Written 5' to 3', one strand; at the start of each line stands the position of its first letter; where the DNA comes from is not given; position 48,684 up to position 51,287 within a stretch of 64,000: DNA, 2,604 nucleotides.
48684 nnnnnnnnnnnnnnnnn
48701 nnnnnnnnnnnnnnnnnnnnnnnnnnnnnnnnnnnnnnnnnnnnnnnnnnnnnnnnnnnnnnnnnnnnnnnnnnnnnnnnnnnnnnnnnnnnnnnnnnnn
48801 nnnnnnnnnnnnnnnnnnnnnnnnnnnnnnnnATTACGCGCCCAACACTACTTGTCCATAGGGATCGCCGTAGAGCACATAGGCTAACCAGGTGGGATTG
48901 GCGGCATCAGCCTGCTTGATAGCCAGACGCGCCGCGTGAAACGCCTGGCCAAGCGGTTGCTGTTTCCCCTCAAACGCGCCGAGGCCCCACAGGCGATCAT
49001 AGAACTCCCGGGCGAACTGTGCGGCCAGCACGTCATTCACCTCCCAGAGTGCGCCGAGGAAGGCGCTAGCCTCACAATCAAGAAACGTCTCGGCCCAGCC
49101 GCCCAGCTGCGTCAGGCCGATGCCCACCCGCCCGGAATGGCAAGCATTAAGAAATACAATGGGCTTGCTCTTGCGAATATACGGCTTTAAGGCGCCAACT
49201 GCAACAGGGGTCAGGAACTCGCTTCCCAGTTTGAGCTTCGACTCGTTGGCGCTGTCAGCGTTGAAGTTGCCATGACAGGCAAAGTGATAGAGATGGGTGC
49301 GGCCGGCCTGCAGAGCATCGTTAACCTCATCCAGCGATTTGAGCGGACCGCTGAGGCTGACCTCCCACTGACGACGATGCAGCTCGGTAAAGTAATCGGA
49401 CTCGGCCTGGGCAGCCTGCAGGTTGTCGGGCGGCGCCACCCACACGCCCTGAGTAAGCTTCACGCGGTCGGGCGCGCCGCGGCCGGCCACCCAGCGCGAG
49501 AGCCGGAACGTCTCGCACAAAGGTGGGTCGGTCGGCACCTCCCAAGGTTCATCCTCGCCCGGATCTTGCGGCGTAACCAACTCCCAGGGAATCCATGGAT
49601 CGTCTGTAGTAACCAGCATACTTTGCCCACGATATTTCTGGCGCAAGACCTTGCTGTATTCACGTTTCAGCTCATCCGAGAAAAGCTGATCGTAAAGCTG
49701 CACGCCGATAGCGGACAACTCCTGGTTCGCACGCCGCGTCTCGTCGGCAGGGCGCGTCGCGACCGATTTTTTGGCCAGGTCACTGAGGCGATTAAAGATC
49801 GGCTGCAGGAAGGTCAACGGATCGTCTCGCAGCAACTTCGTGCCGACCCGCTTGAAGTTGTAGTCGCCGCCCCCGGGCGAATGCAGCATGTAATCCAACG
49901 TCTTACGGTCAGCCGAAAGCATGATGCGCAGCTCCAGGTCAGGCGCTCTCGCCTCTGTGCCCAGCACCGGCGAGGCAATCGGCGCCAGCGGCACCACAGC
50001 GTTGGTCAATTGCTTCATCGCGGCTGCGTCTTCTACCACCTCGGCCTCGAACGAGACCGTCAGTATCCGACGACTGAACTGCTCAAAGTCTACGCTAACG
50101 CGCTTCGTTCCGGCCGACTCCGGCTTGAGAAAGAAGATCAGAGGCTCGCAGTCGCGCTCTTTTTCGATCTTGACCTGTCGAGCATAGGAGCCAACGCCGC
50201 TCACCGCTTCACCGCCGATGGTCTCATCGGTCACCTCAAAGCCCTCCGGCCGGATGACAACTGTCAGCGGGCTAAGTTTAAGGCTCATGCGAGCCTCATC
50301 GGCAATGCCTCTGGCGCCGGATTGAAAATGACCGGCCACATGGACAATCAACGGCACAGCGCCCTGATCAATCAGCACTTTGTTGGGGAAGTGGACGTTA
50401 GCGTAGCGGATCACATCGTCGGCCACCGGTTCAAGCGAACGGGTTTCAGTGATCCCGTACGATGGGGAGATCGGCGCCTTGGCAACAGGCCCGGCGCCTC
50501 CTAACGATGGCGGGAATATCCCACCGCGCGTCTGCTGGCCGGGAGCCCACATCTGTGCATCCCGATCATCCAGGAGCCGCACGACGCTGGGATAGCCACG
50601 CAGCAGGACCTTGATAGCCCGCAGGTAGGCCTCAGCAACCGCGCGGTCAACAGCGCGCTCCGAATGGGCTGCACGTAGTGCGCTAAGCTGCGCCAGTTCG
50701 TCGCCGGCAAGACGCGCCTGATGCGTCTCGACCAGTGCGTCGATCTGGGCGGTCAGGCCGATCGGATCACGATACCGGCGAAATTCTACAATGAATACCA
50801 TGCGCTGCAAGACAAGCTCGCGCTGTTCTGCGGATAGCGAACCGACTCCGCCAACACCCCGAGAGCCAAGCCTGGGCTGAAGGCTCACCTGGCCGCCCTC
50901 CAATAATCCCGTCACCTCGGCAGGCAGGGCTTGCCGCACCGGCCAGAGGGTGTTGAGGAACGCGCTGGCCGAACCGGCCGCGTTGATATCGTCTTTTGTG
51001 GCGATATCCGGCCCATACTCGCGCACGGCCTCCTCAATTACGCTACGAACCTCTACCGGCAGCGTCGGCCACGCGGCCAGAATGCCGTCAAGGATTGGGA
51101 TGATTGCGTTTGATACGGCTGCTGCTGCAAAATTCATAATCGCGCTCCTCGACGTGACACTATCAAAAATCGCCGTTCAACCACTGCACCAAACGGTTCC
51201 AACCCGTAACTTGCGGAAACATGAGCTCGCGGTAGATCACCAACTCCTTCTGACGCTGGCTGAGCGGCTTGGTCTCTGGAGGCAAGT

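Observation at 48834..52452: Intracellular clostripain + CHAT two-protease cassette: candidate proteolytic-cascade conflict/defence system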

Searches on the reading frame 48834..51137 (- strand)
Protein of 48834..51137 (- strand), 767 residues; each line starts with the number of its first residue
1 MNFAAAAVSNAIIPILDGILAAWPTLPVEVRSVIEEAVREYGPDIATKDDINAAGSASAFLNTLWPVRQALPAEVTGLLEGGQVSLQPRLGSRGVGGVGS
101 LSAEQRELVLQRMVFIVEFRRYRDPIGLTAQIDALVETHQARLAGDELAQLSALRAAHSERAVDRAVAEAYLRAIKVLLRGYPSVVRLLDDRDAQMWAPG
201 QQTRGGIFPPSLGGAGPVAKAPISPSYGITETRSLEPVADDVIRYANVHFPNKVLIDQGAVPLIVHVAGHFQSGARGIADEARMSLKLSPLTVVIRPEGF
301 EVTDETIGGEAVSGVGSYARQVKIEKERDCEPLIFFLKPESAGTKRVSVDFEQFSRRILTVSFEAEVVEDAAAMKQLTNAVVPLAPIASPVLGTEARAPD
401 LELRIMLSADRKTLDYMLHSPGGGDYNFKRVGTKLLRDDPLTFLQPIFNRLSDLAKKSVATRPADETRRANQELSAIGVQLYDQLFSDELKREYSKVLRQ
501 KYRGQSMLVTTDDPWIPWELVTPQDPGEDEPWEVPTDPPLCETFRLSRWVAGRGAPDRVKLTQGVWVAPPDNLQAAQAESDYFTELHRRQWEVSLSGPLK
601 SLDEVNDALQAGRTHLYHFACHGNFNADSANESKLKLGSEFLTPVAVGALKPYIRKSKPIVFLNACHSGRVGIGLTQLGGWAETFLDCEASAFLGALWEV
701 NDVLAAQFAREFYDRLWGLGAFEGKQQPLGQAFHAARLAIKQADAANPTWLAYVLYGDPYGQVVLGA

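Call 3: search_protein_families(library=pfam, proteins=[window:48834-51137:-], max_evalue=0.1)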
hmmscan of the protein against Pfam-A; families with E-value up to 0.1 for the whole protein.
window:48834-51137:- (767 aa): 1 family
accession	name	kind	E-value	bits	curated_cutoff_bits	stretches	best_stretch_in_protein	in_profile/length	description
PF12770.12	CHAT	-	2e-15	57.4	24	1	566-758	96-289/289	CHAT domain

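Call 4: search_protein_families(library=padloc, proteins=[window:48834-51137:-], max_evalue=0.1)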
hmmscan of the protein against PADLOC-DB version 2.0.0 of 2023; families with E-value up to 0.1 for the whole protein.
window:48834-51137:- (767 aa): 1 family
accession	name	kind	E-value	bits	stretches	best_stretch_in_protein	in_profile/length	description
PDLC03832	BovA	-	0.00026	18.1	1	620-708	553-641/711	-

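Call 6: find_homologous_proteins(query=window:48834-51137:-)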
Query window:48834-51137:- (767 aa): 20 proteins with E <= 0.001 among 8000 candidates.
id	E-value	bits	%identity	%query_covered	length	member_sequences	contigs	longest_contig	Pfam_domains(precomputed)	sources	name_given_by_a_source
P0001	0.0e+0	1595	91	100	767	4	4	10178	PF12770.13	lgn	-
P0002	0.0e+0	1377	80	100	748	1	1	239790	PF12770.13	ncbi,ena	-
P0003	0.0e+0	1281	74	100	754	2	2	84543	PF12770.13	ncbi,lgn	-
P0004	0.0e+0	1242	71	100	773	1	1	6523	PF12770.13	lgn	-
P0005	0.0e+0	1220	70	100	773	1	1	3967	PF12770.13,PF01364.25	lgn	-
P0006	0.0e+0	1218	70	100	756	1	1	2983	PF12770.13,PF01364.25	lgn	-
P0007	0.0e+0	1214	71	100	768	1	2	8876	PF12770.13,PF01364.25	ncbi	-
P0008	0.0e+0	1187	68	100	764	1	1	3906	PF12770.13,PF01364.25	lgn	-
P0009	0.0e+0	1118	65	100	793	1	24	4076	PF12770.13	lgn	-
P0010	0.0e+0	1078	63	100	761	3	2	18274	PF12770.13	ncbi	-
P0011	0.0e+0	1058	63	100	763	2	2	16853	PF12770.13,PF01364.25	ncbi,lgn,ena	-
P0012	2.0e-295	1000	81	68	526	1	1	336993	PF12770.13,PF01364.25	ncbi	-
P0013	7.5e-248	843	68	75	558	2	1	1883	-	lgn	-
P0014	2.1e-240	818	50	100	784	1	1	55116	PF12770.13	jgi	jgi:hypothetical protein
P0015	1.0e-222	760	50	100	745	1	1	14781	PF12770.13,PF01364.25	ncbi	-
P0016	3.4e-215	735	47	100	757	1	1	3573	PF12770.13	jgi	jgi:hypothetical protein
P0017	1.2e-213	730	46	100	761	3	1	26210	PF12770.13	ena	-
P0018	5.5e-213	728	46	100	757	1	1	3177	PF12770.13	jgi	jgi:hypothetical protein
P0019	3.6e-178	613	41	100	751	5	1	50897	PF12770.13,PF01364.25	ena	-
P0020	6.0e-35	139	30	58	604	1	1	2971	PF24063.3,PF12770.13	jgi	jgi:hypothetical protein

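Call 25: search_solved_structures(query=A1, max_evalue=0.01, show_alignments=1)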
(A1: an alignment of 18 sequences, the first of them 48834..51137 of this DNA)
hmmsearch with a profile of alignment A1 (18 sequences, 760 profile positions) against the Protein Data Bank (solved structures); distinct sequences matched with E-value up to 0.01: 0.

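Call 32: find_related_loci(query=A1, collection=genome_contigs, flank=6000)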
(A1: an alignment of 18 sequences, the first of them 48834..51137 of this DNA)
Query A1 (767 aa) in genome_contigs; peptide patterns used: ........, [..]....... (x = any residue, [..] = any of these).
71 stretches matched a pattern; 40 encode a relative of the query (tblastn E <= 1e-3); 40 distinct loci.
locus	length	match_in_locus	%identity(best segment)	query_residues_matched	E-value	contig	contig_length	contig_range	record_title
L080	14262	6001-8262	74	1-767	0e+0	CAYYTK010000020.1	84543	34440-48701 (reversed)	MAG TPA_asm: uncultured Anaerolineales bacterium isolate binchicken_co66_292 genome assembly, contig: NODE_532_length_84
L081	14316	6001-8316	71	1-766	0e+0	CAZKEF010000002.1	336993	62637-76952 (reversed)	MAG TPA_asm: uncultured Anaerolineales bacterium isolate binchicken_co22_195 genome assembly, contig: NODE_7_length_3369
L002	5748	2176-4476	71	1-766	0e+0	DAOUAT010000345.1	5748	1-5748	MAG TPA_asm: Anaerolineae bacterium isolate H66_683 k113_192145, whole genome shotgun sequence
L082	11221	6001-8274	63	1-766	0e+0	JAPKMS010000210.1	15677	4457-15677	MAG: Anaerolineae bacterium isolate MO66 k75_251791, whole genome shotgun sequence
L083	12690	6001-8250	49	1-767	0e+0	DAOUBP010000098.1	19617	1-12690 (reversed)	MAG TPA_asm: Anaerolineae bacterium isolate H71_738 k91_102423, whole genome shotgun sequence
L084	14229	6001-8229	47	1-766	0e+0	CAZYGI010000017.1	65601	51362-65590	MAG TPA_asm: uncultured Anaerolineales bacterium isolate binchicken_co115_307 genome assembly, contig: NODE_823_length_6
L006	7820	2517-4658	48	30-766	0e+0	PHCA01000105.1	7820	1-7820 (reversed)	MAG: Chloroflexi bacterium HGW-Chloroflexi-1 bjp_ig2158_scaffold_4385, whole genome shotgun sequence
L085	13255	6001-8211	47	1-766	0e+0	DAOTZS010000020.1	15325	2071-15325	MAG TPA_asm: Anaerolineae bacterium isolate H6_552 k131_870224, whole genome shotgun sequence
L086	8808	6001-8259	46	1-766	0e+0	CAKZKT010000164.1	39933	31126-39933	MAG TPA_asm: uncultured Anaerolineae bacterium isolate SRR5214706_bin.5_CONCOCT_v1.1_MAG genome assembly, contig: ERZ174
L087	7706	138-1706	57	237-766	0e+0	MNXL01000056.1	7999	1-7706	MAG: Anaerolineae bacterium CG2_30_64_16 cg2_3.0_scaffold_15893_c, whole genome shotgun sequence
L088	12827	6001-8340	45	1-767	0e+0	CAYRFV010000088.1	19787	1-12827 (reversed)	MAG TPA_asm: uncultured Anaerolineales bacterium isolate binchicken_co274_116 genome assembly, contig: NODE_7039_length_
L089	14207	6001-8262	44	1-766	0e+0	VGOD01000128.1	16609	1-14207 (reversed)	MAG: Chloroflexi bacterium isolate K_DeepCast_250m_m2_061 K_DeepCast_250m_m2_061_Ga0194125_10006876, whole genome shotgu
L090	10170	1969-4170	45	38-766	0e+0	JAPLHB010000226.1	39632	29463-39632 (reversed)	MAG: Chloroflexota bacterium isolate LacPavin_0920_WC70_MAG_64_18 LacPavin_0920_WC70_scaffold_884749, whole genome shotg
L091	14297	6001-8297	55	15-767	3e-177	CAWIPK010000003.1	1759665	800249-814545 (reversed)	MAG: uncultured Chloroflexia bacterium isolate MFD01721.bin.1.56 genome assembly, contig: contig_20194, whole genome sho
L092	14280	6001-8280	45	1-766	0e+0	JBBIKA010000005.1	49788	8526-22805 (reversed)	MAG: Chloroflexota bacterium isolate CYS170214_bin_175 NODE_884_length_49788_cov_21.021495, whole genome shotgun sequenc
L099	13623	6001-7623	38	215-766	4e-89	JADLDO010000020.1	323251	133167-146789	MAG: Caldilineaceae bacterium isolate SJ28 c_000000346889, whole genome shotgun sequence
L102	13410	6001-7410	40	296-766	5e-87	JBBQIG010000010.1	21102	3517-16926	MAG: Anaerolineae bacterium isolate Co_metawrap_827 Cmw_827_k141_704887_length_21102_cov_7.9960, whole genome shotgun se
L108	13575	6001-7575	34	213-763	6e-68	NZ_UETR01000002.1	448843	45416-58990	Candidatus Amarolinea aalborgensis isolate MQ180409-418_S418_L100 2, whole genome shotgun sequence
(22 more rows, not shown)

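Call 34: predict_structure(alignment_id=A1)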
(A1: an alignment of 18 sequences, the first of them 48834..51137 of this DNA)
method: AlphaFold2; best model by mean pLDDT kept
length: 767 residues; sequences in the alignment: 18
mean_pLDDT: 70.0   pTM: 0.57
mean pLDDT of the five models: 70.0, 67.5, 65.3, 61.9, 60.8
residues with pLDDT >= 90: 101; 70-90: 360; 50-70: 152; < 50: 154
segments of 3 or more residues with pLDDT < 50: 87-97, 199-239, 375-397, 422-426, 458-460, 518-559, 667-672, 697-700, 751-767
pLDDT, mean of each block of 10 residues (from residue 1): 82 93 87 89 82 85 92 90 59 47 83 85 89 92 91 94 89 90 84 66 27 26 26 32 85 76 82 74 88 92 80 82 77 84 91 87 85 46 30 44 71 74 51 75 66 55 68 66 70 59 60 53 42 40 37 46 76 64 86 82 86 81 60 72 83 80 58 57 74 53 73 83 72 72 66 43 44
secondary structure, 60 per line:
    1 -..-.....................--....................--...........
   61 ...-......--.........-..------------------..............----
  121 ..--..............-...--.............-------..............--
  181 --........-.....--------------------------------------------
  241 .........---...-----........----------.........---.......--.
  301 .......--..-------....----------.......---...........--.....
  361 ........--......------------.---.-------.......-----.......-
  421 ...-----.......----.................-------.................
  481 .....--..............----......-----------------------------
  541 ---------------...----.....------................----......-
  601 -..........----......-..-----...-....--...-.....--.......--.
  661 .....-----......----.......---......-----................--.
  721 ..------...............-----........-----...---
elements in order (helices of 4 or more, strands of 3 or more residues): H5-25 H28-47 H50-63 H65-70 H73-81 H103-116 H125-138 H145-157 H165-178 H183-190 E241-249 E253-255 E261-268 H279-282 E283-287 E291-297 E300-307 E319-322 E333-339 E343-353 E356-368 H371-376 E401-407 E413-419 E429-435 H440-456 H464-485 H488-501 E506-511 E563-567 H574-589 E594-599 H602-611 E616-621 E634-637 E640-642 H644-648 H651-657 E660-665 H671-676 H681-687 E691-696 H702-717 H729-743 H749-756 E762-764

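Call 36: search_protein_families(library=pfam, proteins=[L102:4885-7974:+, L099:5110-8070:+, L108:5239-7593:+], max_evalue=0.001)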
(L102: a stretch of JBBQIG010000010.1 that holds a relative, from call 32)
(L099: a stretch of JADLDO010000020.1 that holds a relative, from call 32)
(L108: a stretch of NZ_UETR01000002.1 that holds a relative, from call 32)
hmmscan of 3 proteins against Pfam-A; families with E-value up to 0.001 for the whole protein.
L102:4885-7974:+ (1029 aa): 1 family
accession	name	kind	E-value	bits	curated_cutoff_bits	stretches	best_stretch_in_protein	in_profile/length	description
PF12770.12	CHAT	-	4.2e-17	62.9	24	1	553-823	3-273/289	CHAT domain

L099:5110-8070:+ (986 aa): 1 family
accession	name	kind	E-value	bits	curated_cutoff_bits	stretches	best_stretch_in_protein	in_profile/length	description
PF12770.12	CHAT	-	8e-17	62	24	1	550-818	4-272/289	CHAT domain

L108:5239-7593:+ (784 aa): 3 families
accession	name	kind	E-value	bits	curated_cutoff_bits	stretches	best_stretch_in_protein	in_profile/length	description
PF12770.12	CHAT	-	2e-24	87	24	1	598-773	101-288/289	CHAT domain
PF01364.23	Peptidase_C25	-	6.9e-05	22.7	23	1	639-776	230-371/374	Peptidase family C25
PF24063.1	DUF7363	-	8.7e-05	23.5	28.3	1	296-402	3-107/107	Domain of unknown function (DUF7363)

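Call 37: fold_search(model_id=the predicted structure, library=pdb)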
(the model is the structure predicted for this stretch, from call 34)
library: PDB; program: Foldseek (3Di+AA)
matches with E <= 10: 1562; with E <= 0.001: 28
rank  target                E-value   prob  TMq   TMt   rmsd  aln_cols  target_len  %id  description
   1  7y8t_B                3.8e-07  1.00  0.27  0.30   7.6       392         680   11  Structure of Cas7-11-crRNA in complex with TPR-CHAT (released 2023-06-28)
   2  8eey_B                1.4e-06  1.00  0.25  0.26   8.9       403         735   11  Cas7-11 in complex with DR-mismatched target RNA, Csx29 and Csx30 (released 2022-11-16)
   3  7y9x_B                1.6e-06  1.00  0.26  0.27   9.2       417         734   12  Structure of the Cas7-11-Csx29-guide RNA complex (released 2022-11-09)
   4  8eex_B                3.2e-06  1.00  0.27  0.29   8.2       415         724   12  Cas7-11 in complex with Csx29 (released 2022-11-16)
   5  8d9f_A                3.7e-06  1.00  0.27  0.31   8.7       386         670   12  gRAMP-TPR-CHAT (Craspase) (released 2023-06-14)
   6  7y84_C                4.2e-06  1.00  0.26  0.30   7.0       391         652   11  CryoEM structure of type III-E CRISPR Craspase gRAMP-crRNA in complex with TPR-CHAT protease (released 2022-12-14)
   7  7xsr_C                7.6e-06  1.00  0.25  0.28   8.6       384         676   12  Structure of Craspase-target RNA (released 2022-11-09)
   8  8gu6_D                2.7e-05  1.00  0.25  0.28   9.0       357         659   12  Structure of the SbCas7-11-crRNA-NTR-Csx29 complex (released 2023-01-18)
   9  7x8a_D                2.7e-05  1.00  0.25  0.28   8.4       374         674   12  Cryo-EM structure of a bacterial protein complex (released 2022-11-16)
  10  8d9g_A                2.8e-05  1.00  0.28  0.31   6.6       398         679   12  gRAMP-TPR-CHAT Non match PFS target RNA(Craspase) (released 2023-06-14)
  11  7xc7_D                3.0e-05  1.00  0.25  0.29   7.4       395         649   12  Cryo-EM structure of a bacterial protein complex (released 2022-11-16)
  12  8d9h_E                3.3e-05  1.00  0.28  0.32   6.5       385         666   12  gRAMP-TPR-CHAT match PFS target RNA(Craspase) (released 2023-06-14)
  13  7y83_D                3.3e-05  1.00  0.24  0.28   8.8       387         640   11  CryoEM structure of type III-E CRISPR Craspase gRAMP-crRNA in complex with TPR-CHAT protease bound to non-self RNA tar (released 2022-12-14)
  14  7y85_D                5.4e-05  1.00  0.25  0.28   9.9       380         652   13  CryoEM structure of type III-E CRISPR Craspase gRAMP-crRNA in complex with TPR-CHAT protease bound to self RNA target (released 2022-12-14)
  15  3frp_G                8.4e-05  1.00  0.10  0.31   6.9       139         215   12  Crystal Structure of Cobra Venom Factor, a Co-factor for C3- and C5 convertase CVFBb (released 2009-04-28)
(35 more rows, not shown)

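Call 60: search_protein_families(library=ncbifam, proteins=[window:48834-51137:-], max_evalue=0.01)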
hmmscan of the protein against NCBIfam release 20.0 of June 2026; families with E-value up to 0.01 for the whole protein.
window:48834-51137:- (767 aa): 0 families
